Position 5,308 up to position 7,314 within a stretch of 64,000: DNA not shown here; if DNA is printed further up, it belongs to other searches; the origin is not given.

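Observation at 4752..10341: GntR-controlled operon pairing an APS-reductase-like flavoprotein/ferredoxin with a TTT transporter; substrate unknown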

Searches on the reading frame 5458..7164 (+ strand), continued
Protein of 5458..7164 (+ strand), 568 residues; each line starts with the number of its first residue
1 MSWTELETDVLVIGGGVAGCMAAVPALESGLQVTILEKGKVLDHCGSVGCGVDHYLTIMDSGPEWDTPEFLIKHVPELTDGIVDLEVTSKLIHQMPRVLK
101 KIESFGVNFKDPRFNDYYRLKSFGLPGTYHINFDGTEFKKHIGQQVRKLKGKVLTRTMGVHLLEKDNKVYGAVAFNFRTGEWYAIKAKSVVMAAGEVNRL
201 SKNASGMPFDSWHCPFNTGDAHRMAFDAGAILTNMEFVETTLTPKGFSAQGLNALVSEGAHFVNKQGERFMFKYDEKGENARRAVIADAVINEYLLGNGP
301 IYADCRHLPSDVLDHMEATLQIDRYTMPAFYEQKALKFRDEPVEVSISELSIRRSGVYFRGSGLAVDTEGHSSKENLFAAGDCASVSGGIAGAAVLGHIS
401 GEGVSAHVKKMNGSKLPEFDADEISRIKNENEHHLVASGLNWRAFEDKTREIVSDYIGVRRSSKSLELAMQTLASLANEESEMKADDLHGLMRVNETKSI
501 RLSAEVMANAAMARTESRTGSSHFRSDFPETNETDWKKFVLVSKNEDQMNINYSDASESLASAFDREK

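Call 70: search_protein_families(library=ncbifam, proteins=[L062:4962-5990:+, L062:14214-15326:+, L062:2568-3758:+, L062:3769-4752:+, L062:11095-11853:+, L062:11843-12880:+, L062:12884-13276:+, L062:6158-7888:+, L062:15382-16455:-], max_evalue=0.00001)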
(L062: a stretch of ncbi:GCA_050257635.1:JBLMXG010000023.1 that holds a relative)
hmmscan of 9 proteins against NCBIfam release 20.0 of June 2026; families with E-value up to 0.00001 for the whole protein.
L062:4962-5990:+ (342 aa): 3 families
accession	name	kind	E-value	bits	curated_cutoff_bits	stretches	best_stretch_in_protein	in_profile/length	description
TIGR03261.1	phnS2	equivalog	1.8e-26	93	392.75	1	33-341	17-330/334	putative 2-aminoethylphosphonate ABC transporter substrate-binding protein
NF011620.1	PRK15046.1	equivalog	7.5e-17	61.1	310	1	33-297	20-290/334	2-aminoethylphosphonate ABC transporter substrate-binding protein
TIGR03227.1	PhnS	equivalog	3.9e-13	49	395.3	1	38-288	35-292/360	2-aminoethylphosphonate ABC transporter substrate-binding protein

L062:14214-15326:+ (370 aa): 1 family
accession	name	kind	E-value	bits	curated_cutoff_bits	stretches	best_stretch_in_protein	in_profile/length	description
TIGR03261.1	phnS2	equivalog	1e-13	51.1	392.75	1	35-312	15-281/334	putative 2-aminoethylphosphonate ABC transporter substrate-binding protein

L062:2568-3758:+ (396 aa): 37 families (the best 25 are shown)
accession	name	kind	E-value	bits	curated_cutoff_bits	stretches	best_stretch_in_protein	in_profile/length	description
NF006050.0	PRK08197.1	equivalog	1.2e-183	610.6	303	1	2-388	4-390/406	threonine synthase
NF004170.0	PRK05638.1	equivalog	1.9e-65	221.2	421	1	7-382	2-358/442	threonine synthase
TIGR00260.1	thrC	equivalog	1.7e-56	191.8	167.1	1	57-368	2-322/340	threonine synthase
NF006205.0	PRK08329.1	equivalog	2.1e-52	178.3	358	1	7-382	2-346/347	threonine synthase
NF005035.0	PRK06450.1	equivalog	7.8e-45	153.1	301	1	7-381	4-336/338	threonine synthase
NF004996.0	PRK06381.1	equivalog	2.1e-44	151.8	266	1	78-366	15-307/319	threonine synthase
TIGR03844.1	cysteate_syn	equivalog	2.6e-24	85.7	324.9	1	37-381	26-381/398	cysteate synthase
NF006094.0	PRK08246.1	subfamily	2e-22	80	331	1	79-356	24-282/310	serine/threonine dehydratase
TIGR01127.1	ilvA_1Cterm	equivalog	4.2e-21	75.4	378.75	1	79-356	1-265/380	threonine ammonia-lyase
NF006390.0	PRK08639.1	equivalog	2.6e-20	72.8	421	1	79-361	26-299/418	threonine ammonia-lyase IlvA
NF005600.0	PRK07334.1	equivalog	3.8e-17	62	496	1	79-356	29-291/408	threonine ammonia-lyase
NF005680.0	PRK07476.1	equivalog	4.2e-17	62.1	413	1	79-239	24-183/326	hydroxyectoine utilization dehydratase EutB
NF006389.0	PRK08638.1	equivalog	4.8e-17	61.9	453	1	79-357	28-293/333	bifunctional threonine ammonia-lyase/L-serine ammonia-lyase TdcB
NF045641.2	BHydaspDhtseBhcB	equivalog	8.2e-17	61.3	550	1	79-356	21-284/312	beta-hydroxyaspartate dehydratase BhcB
NF005147.0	PRK06608.1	equivalog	2.2e-15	56.3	380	1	79-245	25-189/339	serine/threonine dehydratase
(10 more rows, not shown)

L062:3769-4752:+ (327 aa): 21 families
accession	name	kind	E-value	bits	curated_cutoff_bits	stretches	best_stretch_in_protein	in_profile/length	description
TIGR01327.1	PGDH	equivalog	5.8e-73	246.4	454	1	32-325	22-314/525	phosphoglycerate dehydrogenase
NF005069.0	PRK06487.1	equivalog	5.1e-59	199.9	448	1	18-321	18-319/320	2-hydroxyacid dehydrogenase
NF009714.1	PRK13243.1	equivalog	1.4e-58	198.8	455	1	60-324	55-325/332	glyoxylate reductase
NF008759.0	PRK11790.1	equivalog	3.3e-47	161.1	404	1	39-324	43-329/410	phosphoglycerate dehydrogenase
NF005387.0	PRK06932.1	equivalog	1e-46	159.4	492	1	33-304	27-302/314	2-hydroxyacid dehydrogenase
NF011938.0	PRK15409.1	equivalog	1.1e-45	156.1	492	1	38-322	36-319/324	glyoxylate/hydroxypyruvate reductase GhrB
NF006263.0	PRK08410.1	equivalog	9.6e-45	153.3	389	1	39-304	31-299/311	D-2-hydroxyacid dehydrogenase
NF005750.0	PRK07574.1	equivalog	5.3e-44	150.8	329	1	11-300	50-345/386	NAD-dependent formate dehydrogenase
NF000492.1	vanH_gen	exception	6.1e-41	140.5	540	1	36-302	28-301/312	D-lactate dehydrogenase VanH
NF041369.1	Dhydh_Halo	equivalog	8.5e-37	127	400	1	81-300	64-283/305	D-2-hydroxyacid dehydrogenase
NF006374.0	PRK08605.1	subfamily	1.4e-34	119.7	356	1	64-322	59-332/332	D-lactate dehydrogenase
NF000371.1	vanH_Agroup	exception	3.6e-33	115.1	700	1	43-306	40-310/322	VanH-A/VanH-Pt family D-lactate dehydrogenase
NF000128.1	vanH-Sc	exception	1.7e-32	112.8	650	1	9-269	21-275/337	D-lactate dehydrogenase VanH-Sc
NF001309.0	PRK00257.1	equivalog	1.8e-30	106.2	434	1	145-298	112-264/379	4-phosphoerythronate dehydrogenase PdxB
NF000004.1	vanH-D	exception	2.2e-30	105.9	550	1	74-270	74-262/323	D-lactate dehydrogenase VanH-D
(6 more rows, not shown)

L062:11095-11853:+ (252 aa): 3 families
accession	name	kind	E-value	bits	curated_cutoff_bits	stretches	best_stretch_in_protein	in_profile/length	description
TIGR04448.1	creatininase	equivalog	2.5e-28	99.4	235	1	8-244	2-246/246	creatininase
TIGR03964.1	mycofact_creat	equivalog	4.5e-24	85.3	172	1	18-242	11-219/228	mycofactocin biosynthesis peptidyl-dipeptidase MftE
NF041098.2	diketo_inos_hlase_IolN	equivalog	3.1e-14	52.8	245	1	7-136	11-140/307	3-dehydro-scyllo-inosose hydrolase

L062:11843-12880:+ (345 aa): 9 families
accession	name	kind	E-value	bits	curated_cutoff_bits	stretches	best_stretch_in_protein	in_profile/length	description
TIGR04380.1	myo_inos_iolG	equivalog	1.1e-35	123.1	355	1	6-338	2-329/330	inositol 2-dehydrogenase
NF040723.1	UDP-GlcNAcDh_Arch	equivalog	4.9e-28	98.5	450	1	6-332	1-301/302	UDP-N-acetylglucosamine 3-dehydrogenase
NF041392.1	XylDh_Gfo6_Halo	equivalog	6e-28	97.6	350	1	3-340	14-350/350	D-xylose 1-dehydrogenase Gfo6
NF008607.0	PRK11579.1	subfamily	4.6e-22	78.5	330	1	4-249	3-244/346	oxidoreductase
NF052479.1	LevoglcsnDh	equivalog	1.3e-21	76.8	650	1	40-207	47-215/386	levoglucosan dehydrogenase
NF007574.0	PRK10206.1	equivalog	8e-15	54.7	352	1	20-216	19-209/345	oxidoreductase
NF058561.1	BT_2158_fam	equivalog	3.8e-11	42.2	750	1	6-152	36-182/487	glycoside 3-dehydrogenase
NF052679.1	InsChiInosDhIolG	equivalog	8.2e-11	41.5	540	1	59-157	59-158/343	bifunctional inositol 2-dehydrogenase/D-chiro-inositol 1-dehydrogenase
NF058563.1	BT_2159_fam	equivalog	3.3e-10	39.5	650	1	6-149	1-145/350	disaccharide 3-dehydrogenase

L062:12884-13276:+ (130 aa): 0 families

L062:6158-7888:+ (576 aa): 25 families
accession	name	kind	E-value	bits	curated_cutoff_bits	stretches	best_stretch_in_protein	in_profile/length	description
TIGR03262.1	PhnU2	equivalog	2e-47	162.1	593.25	1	34-572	7-534/546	putative 2-aminoethylphosphonate ABC transporter permease subunit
NF011624.0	PRK15050.1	equivalog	5.5e-38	130.8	247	2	23-296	17-288/297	2-aminoethylphosphonate ABC transporter permease subunit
NF007047.0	PRK09500.1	equivalog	2.9e-36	125.4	326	2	327-568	14-252/257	spermidine/putrescine ABC transporter permease PotC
TIGR03226.1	PhnU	equivalog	2.2e-34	119.3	283.45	2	27-296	39-306/311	2-aminoethylphosphonate ABC transporter permease subunit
TIGR03255.1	PhnV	equivalog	1.9e-30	106.5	358.7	1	319-572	17-266/270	2-aminoethylphosphonate ABC transport system, membrane component PhnV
NF007044.0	PRK09497.1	equivalog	4.9e-28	98.4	348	2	54-287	39-269/285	spermidine/putrescine ABC transporter permease PotB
TIGR02141.1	modB_ABC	equivalog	4.7e-27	95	182.6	2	378-564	3-202/208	molybdate ABC transporter permease subunit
TIGR01581.1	Mo_ABC_porter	hypoth_equivalog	2.5e-24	86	210.3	2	371-558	19-219/225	ABC transporter permease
NF040839.1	tungstate_WtpB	equivalog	3.6e-24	85.8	340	2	366-560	37-240/251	tungstate ABC transporter permease WtpB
TIGR00969.1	3a0106s02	subfamily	7.8e-24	84.6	240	2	319-567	19-269/272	sulfate ABC transporter permease subunit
TIGR02139.1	permease_CysT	equivalog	1.5e-22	80.5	246.1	2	37-292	12-258/265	sulfate ABC transporter permease subunit CysT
NF007963.0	PRK10683.1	equivalog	1.6e-21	77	489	2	63-284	81-300/317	putrescine ABC transporter permease PotH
NF007889.0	PRK10592.1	equivalog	2.3e-21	76.7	476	2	331-569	20-263/281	putrescine ABC transporter permease PotI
NF006939.0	PRK09421.1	equivalog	1e-19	70.9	262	2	372-565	9-214/230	molybdate ABC transporter permease subunit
NF043073.1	MMSYN1_0195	equivalog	9.9e-16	57.1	1250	1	325-520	9-202/1021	spermidine/putrescine ABC transporter permease/substrate-binding protein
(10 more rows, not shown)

L062:15382-16455:- (357 aa): 5 families
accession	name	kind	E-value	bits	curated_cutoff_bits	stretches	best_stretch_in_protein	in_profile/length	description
NF008398.0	PRK11197.1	subfamily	1.3e-69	234.8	376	2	185-334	227-376/381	L-lactate dehydrogenase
TIGR03966.1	actino_HemFlav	equivalog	8.7e-65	218.9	470.85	2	191-330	235-374/385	pre-mycofactocin synthase MftD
NF033901.1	L_lactate_LldD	exception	1.6e-60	205.1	550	2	186-331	228-373/377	FMN-dependent L-lactate dehydrogenase LldD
TIGR02708.1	L_lactate_ox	equivalog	3.6e-55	187.5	645.5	1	3-328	11-353/367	L-lactate oxidase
TIGR02151.1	IPP_isom_2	equivalog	4.7e-10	38.9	281.3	1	238-329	240-330/338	type 2 isopentenyl-diphosphate Delta-isomerase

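Call 77: find_encoding_contigs(protein=P0343, flank=9000, max_places=1)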
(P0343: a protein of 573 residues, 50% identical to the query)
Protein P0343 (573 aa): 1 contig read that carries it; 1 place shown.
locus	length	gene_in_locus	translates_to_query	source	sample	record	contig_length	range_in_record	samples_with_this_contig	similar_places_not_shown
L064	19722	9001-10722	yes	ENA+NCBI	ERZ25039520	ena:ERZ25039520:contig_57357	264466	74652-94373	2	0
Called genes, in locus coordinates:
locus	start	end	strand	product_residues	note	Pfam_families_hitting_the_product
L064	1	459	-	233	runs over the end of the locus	PF01738:DLH, PF00561:Abhydrolase_1 (faint), PF12146:Hydrolase_4 (faint)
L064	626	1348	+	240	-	PF01717:Meth_synt_2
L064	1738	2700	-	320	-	PF01925:TauE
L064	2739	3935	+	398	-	PF00291:PALP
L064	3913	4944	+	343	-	PF00389:2-Hacid_dh, PF02826:2-Hacid_dh_C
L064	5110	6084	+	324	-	PF01547:SBP_bac_1, PF13531:SBP_bac_11, PF13416:SBP_bac_8, PF13343:SBP_bac_6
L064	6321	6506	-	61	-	-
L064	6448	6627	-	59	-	-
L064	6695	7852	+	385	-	PF00528:BPD_transp_1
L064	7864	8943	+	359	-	PF00005:ABC_tran, PF13304:AAA_21 (faint), PF08402:TOBE_2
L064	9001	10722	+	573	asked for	PF00890:FAD_binding_2, PF03486:HI0933_like (faint), PF07992:Pyr_redox_2 (faint), PF12831:FAD_oxidored (faint), PF02910:Succ_DH_flav_C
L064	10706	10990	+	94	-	PF13237:Fer4_10 (weak), PF14697:Fer4_21 (weak), PF12838:Fer4_7 (weak), PF13187:Fer4_9 (weak), PF00037:Fer4 (weak)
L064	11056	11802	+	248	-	PF02633:Creatininase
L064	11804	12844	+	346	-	PF01408:GFO_IDH_MocA, PF02894:GFO_IDH_MocA_C, PF22725:GFO_IDH_MocA_C3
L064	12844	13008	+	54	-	-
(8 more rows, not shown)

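Call 78: find_encoding_contigs(protein=P0381, flank=9000, max_places=1)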
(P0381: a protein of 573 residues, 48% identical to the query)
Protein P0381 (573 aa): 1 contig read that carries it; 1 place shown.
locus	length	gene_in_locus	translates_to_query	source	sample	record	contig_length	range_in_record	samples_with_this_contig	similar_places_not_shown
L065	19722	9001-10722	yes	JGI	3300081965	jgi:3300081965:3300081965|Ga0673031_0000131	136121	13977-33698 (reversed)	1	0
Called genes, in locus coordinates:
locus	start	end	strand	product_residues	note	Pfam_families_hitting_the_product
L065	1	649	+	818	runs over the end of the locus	PF00989:PAS, PF08448:PAS_4, PF13596:PAS_10 (faint), PF01590:GAF, PF13185:GAF_2 (weak), PF00512:HisKA, PF02518:HATPase_c, PF00072:Response_reg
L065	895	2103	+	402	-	PF00291:PALP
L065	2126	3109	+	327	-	PF00389:2-Hacid_dh, PF02826:2-Hacid_dh_C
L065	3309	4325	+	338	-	PF01547:SBP_bac_1, PF13531:SBP_bac_11, PF13416:SBP_bac_8, PF13343:SBP_bac_6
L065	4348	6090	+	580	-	PF00528:BPD_transp_1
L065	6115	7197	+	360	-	PF00005:ABC_tran, PF13304:AAA_21 (faint), PF08402:TOBE_2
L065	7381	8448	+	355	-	-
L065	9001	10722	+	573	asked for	PF00890:FAD_binding_2, PF03486:HI0933_like (faint), PF07992:Pyr_redox_2 (faint), PF12831:FAD_oxidored (weak), PF02910:Succ_DH_flav_C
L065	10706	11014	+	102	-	PF13237:Fer4_10 (weak), PF14697:Fer4_21 (weak), PF12838:Fer4_7 (weak), PF13187:Fer4_9 (weak), PF00037:Fer4 (weak)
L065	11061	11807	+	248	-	PF02633:Creatininase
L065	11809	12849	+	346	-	PF01408:GFO_IDH_MocA, PF02894:GFO_IDH_MocA_C, PF22725:GFO_IDH_MocA_C3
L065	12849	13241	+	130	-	PF00190:Cupin_1, PF02311:AraC_binding (weak), PF07883:Cupin_2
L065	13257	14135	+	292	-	PF03446:NAD_binding_2, PF03807:F420_oxidored (weak), PF14833:NAD_binding_11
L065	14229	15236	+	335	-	PF00676:E1_dh, PF02775:TPP_enzyme_C (weak)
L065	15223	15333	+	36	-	-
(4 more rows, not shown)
